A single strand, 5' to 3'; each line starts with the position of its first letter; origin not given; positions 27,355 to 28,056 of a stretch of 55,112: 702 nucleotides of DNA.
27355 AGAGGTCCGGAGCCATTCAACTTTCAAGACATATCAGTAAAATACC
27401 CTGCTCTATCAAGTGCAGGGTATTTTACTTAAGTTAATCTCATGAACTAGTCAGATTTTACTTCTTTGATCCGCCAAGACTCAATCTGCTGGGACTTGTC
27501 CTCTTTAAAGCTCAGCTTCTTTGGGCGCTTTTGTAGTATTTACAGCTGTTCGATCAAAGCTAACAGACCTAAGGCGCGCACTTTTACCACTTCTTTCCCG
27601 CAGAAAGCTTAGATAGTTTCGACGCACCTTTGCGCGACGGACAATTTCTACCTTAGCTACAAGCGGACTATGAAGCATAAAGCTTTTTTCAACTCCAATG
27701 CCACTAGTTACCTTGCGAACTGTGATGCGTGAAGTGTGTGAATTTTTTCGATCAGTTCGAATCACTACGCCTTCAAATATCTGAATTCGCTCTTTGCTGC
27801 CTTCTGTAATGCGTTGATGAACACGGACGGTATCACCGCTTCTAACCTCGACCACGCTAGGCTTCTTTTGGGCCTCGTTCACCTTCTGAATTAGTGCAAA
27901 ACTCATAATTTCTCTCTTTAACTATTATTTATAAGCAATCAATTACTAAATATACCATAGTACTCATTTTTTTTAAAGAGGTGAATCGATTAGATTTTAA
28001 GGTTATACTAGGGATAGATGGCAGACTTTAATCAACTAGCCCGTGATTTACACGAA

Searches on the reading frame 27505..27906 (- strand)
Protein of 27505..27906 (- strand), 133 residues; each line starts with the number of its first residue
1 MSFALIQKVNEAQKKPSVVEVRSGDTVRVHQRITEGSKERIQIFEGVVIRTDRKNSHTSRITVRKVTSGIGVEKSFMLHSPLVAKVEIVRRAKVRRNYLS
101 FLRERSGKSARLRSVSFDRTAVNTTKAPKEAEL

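Call 4: search_protein_families(library=pfam, proteins=[window:27505-27906:-], max_evalue=1)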
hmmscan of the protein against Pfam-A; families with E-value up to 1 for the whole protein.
window:27505-27906:- (133 aa): 1 family
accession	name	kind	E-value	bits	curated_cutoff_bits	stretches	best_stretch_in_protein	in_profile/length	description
PF01245.26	Ribosomal_L19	-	1.4e-36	125.3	22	1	5-113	2-109/111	Ribosomal protein L19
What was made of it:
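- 27505..27906 (-): Right flank: rplS (ribosomal protein L19). It is a conserved core gene. Pfam Ribosomal_L19 E=1.4e-36 (call 4).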

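Call 42: find_encoding_contigs(protein=window:27505-27906:-, flank=3000, max_places=10)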
Protein window:27505-27906:- (133 aa): 1 contig read that carries it; 1 place shown.
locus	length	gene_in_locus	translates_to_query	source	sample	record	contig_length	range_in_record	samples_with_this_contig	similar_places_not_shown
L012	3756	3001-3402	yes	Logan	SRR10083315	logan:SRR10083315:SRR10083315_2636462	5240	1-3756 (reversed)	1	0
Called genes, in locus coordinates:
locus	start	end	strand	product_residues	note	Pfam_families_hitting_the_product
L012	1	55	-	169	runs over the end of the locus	PF00588:SpoU_methylase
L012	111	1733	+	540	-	PF00437:T2SSE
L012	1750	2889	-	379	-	PF00390:malic, PF03949:Malic_M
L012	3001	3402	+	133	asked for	PF01245:Ribosomal_L19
